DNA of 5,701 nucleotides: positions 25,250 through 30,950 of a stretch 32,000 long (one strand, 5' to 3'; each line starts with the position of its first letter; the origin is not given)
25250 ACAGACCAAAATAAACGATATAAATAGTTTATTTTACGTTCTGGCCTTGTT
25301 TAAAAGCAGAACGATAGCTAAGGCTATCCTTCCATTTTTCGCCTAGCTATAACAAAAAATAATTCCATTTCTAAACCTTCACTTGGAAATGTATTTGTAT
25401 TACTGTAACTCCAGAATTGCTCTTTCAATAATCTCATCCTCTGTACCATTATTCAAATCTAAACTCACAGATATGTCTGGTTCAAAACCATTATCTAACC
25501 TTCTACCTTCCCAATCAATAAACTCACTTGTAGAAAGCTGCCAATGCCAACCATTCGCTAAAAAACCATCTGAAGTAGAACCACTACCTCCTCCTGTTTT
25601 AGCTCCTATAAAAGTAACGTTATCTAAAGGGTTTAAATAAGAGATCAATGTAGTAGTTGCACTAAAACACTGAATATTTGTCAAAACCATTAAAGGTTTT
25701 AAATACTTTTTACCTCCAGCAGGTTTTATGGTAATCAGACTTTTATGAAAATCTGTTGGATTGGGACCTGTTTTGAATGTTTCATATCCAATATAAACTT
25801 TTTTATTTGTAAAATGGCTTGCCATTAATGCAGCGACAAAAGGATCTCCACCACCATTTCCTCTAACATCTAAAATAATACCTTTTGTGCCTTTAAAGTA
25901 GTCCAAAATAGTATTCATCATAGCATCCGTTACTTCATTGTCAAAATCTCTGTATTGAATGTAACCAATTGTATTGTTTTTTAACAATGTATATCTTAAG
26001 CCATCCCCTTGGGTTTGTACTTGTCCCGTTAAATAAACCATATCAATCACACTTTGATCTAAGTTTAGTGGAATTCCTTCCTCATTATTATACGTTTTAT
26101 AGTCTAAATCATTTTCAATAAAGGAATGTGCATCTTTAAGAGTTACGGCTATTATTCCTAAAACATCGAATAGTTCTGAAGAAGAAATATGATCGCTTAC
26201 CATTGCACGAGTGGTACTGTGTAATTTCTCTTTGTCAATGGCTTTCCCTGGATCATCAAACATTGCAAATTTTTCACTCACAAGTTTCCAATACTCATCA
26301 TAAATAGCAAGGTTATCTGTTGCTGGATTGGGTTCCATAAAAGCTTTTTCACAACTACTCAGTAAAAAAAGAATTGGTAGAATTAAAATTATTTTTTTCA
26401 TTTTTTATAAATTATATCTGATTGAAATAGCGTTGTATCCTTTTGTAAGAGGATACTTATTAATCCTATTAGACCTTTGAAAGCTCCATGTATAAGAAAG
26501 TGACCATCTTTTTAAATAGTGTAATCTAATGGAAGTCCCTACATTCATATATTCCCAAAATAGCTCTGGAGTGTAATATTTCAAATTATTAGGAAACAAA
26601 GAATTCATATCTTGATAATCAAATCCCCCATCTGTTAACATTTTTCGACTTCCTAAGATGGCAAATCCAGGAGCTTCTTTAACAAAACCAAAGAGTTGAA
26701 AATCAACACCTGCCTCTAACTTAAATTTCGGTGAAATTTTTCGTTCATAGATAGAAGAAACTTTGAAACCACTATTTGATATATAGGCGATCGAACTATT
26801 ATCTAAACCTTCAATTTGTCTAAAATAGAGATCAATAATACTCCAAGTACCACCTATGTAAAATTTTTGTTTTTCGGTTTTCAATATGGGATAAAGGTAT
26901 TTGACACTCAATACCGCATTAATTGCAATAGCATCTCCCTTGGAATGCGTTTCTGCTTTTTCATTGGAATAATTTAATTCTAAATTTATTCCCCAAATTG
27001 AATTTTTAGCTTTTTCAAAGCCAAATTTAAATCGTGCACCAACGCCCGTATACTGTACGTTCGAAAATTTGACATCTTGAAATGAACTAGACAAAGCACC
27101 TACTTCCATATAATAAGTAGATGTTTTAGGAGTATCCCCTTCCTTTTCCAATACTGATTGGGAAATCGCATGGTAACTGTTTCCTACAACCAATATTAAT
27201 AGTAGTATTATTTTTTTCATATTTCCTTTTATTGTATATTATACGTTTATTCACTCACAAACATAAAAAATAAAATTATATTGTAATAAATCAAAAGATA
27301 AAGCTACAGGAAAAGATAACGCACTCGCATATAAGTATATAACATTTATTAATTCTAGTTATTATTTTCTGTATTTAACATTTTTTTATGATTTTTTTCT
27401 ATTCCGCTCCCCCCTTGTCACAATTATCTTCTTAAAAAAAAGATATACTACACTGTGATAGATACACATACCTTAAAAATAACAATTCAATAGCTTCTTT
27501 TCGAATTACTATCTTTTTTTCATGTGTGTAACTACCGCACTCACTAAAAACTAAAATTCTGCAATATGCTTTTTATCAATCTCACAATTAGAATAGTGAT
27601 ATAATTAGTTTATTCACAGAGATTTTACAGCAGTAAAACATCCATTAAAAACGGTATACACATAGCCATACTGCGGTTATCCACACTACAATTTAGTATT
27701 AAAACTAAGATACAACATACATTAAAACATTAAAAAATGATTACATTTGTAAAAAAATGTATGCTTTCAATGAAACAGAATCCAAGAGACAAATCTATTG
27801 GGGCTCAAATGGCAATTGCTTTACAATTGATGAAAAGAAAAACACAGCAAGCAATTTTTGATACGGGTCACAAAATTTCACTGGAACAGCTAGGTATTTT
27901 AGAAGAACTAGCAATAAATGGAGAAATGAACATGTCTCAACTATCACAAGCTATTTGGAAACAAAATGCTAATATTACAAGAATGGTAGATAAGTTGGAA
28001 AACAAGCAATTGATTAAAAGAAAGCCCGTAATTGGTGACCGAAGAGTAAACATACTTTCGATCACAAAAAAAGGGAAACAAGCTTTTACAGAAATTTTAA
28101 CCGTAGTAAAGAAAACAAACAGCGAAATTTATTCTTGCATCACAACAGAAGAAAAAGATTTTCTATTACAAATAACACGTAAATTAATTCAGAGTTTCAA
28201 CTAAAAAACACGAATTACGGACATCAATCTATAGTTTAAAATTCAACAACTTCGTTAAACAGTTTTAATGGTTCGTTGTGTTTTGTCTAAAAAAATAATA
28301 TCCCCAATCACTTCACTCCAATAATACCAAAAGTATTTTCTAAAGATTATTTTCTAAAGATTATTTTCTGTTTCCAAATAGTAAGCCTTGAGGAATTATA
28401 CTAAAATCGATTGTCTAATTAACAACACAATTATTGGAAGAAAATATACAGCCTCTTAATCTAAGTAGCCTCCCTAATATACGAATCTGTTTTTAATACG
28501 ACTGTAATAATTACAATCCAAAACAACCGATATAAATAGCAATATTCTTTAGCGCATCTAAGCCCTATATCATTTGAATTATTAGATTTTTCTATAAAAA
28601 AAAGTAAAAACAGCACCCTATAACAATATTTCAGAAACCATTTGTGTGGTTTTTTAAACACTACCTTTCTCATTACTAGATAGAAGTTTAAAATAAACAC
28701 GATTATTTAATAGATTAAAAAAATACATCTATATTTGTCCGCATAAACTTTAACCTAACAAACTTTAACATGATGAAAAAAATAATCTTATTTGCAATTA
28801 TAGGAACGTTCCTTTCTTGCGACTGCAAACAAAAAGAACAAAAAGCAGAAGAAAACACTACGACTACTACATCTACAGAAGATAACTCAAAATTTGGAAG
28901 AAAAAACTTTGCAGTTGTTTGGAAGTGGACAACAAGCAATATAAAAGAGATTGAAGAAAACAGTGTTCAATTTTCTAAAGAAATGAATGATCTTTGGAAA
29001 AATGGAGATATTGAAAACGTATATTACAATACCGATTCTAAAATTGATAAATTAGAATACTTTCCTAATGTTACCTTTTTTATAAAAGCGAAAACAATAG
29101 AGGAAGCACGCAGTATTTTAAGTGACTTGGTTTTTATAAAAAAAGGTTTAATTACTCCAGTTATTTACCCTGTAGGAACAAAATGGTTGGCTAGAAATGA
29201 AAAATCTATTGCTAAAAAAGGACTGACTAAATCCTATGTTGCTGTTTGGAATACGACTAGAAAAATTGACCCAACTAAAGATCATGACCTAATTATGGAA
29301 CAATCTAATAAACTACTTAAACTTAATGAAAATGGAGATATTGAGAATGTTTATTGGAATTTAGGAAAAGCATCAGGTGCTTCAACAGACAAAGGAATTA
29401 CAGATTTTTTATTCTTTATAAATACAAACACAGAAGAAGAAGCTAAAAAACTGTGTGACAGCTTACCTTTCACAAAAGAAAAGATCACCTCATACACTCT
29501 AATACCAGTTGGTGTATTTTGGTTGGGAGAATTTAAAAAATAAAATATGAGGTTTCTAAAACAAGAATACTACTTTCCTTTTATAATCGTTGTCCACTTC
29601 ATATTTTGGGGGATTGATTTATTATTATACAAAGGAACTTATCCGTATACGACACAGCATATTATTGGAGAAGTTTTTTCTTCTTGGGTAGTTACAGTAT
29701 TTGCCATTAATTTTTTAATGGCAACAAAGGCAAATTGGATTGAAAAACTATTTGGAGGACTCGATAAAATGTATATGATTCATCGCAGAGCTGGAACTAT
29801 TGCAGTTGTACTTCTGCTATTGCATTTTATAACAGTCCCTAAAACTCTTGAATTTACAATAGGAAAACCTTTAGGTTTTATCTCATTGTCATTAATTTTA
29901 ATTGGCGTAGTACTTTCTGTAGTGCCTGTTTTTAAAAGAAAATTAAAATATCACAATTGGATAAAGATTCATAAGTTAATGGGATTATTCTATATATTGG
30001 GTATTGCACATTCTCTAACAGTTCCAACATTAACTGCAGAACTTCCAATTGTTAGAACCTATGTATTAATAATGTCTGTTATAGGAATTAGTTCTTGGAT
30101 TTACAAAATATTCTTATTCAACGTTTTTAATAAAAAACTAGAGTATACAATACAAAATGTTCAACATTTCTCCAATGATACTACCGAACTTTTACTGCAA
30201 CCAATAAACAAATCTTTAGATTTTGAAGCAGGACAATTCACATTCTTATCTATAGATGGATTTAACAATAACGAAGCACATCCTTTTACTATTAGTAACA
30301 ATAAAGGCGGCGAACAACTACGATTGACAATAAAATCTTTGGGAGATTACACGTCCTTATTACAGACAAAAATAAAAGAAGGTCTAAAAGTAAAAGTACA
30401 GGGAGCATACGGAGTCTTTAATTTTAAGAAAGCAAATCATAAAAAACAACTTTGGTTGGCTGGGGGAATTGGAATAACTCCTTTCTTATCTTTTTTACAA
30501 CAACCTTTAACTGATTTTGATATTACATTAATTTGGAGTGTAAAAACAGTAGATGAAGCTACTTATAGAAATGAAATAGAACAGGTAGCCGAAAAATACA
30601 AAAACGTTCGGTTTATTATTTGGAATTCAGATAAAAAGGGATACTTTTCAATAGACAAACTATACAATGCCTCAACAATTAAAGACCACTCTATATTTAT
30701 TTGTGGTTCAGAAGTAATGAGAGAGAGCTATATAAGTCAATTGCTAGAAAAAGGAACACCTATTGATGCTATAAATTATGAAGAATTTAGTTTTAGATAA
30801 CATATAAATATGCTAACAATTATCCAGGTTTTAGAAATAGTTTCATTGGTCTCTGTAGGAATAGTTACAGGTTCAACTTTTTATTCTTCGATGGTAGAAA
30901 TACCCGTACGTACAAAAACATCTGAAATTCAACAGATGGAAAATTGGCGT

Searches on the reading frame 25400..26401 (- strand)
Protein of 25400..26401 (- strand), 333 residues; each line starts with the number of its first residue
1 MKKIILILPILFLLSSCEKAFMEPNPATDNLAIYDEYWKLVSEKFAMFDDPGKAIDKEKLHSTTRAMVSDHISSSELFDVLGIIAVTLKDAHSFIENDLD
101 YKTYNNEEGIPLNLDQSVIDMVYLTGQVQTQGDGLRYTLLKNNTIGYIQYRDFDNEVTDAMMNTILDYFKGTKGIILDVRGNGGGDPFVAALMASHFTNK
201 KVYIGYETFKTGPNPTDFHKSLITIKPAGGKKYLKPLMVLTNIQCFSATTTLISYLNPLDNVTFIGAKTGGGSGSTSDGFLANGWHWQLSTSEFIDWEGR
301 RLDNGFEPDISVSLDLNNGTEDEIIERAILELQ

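Call 8: search_protein_families(library=pfam, proteins=[window:25400-26401:-], max_evalue=0.01)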
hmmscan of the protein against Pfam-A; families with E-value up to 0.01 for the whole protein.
window:25400-26401:- (333 aa): 1 family
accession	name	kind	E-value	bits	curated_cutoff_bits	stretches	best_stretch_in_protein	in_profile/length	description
PF03572.23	Peptidase_S41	-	4.5e-24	85.3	24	1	145-312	2-165/165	Peptidase family S41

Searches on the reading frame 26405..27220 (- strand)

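Call 8: search_protein_families(library=pfam, proteins=[window:26405-27220:-], max_evalue=0.01)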
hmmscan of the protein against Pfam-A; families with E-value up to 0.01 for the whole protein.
window:26405-27220:- (271 aa): 1 family
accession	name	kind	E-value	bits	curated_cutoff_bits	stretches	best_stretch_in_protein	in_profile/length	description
PF13505.12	OMP_b-brl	-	0.001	19.7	28.7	0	34-108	20-93/175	Outer membrane protein beta-barrel domain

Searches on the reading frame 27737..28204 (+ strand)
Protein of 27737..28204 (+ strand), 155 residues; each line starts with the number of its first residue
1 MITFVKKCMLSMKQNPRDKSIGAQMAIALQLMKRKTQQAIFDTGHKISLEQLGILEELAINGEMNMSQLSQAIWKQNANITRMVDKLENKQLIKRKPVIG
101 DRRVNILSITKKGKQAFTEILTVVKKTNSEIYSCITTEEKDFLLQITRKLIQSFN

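Call 8: search_protein_families(library=pfam, proteins=[window:27737-28204:+], max_evalue=0.01)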
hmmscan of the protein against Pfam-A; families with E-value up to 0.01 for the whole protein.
window:27737-28204:+ (155 aa): 7 families
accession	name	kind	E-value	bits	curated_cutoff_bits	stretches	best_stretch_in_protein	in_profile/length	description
PF01047.28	MarR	-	8e-10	38.9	24.6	1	47-104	1-58/59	MarR family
PF13601.12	HTH_34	-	4.1e-08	33.7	27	1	52-126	3-78/80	Winged helix DNA-binding domain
PF22381.2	Staph_reg_Sar_Rot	-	9.1e-08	32.5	27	1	44-120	9-85/85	Transcriptional regulator SarA/Rot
PF12802.13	MarR_2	-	9.6e-07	29.3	27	1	47-103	3-60/61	MarR family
PF04182.18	B-block_TFIIIC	-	0.001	19.5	22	1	65-122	20-66/73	B-block binding subunit of TFIIIC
PF13412.12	HTH_24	-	0.0058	16.6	21.9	0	52-94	6-48/48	Winged helix-turn-helix DNA-binding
PF25212.1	HVO_A0114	-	0.0064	16.7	27.6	0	48-96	21-69/84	HVO_A0114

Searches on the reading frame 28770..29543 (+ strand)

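Call 8: search_protein_families(library=pfam, proteins=[window:28770-29543:+], max_evalue=0.01)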
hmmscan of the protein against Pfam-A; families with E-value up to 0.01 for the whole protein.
window:28770-29543:+ (257 aa): 1 family
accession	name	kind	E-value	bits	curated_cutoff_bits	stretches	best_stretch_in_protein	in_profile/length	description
PF15467.11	SGIII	-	0.0025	17.6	27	1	15-129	182-294/449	Secretogranin-3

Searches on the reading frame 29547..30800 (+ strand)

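Call 8: search_protein_families(library=pfam, proteins=[window:29547-30800:+], max_evalue=0.01)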
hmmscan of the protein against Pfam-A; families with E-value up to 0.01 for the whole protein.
window:29547-30800:+ (417 aa): 5 families
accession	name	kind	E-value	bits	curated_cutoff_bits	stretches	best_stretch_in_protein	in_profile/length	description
PF08022.18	FAD_binding_8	-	1.6e-10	41.5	22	1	201-281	5-87/109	FAD-binding domain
PF00175.26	NAD_binding_1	-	5e-10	40.4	22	1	304-393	2-105/109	Oxidoreductase NAD-binding domain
PF01794.25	Ferric_reduct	-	2.2e-08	34.6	28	1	47-152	4-120/121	Ferric reductase like transmembrane component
PF00970.30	FAD_binding_6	-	0.00037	21.2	21.1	1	201-292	3-98/99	Oxidoreductase FAD-binding domain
PF08030.17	NAD_binding_6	-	0.00039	21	22.2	1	302-362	5-76/156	Ferric reductase NAD binding domain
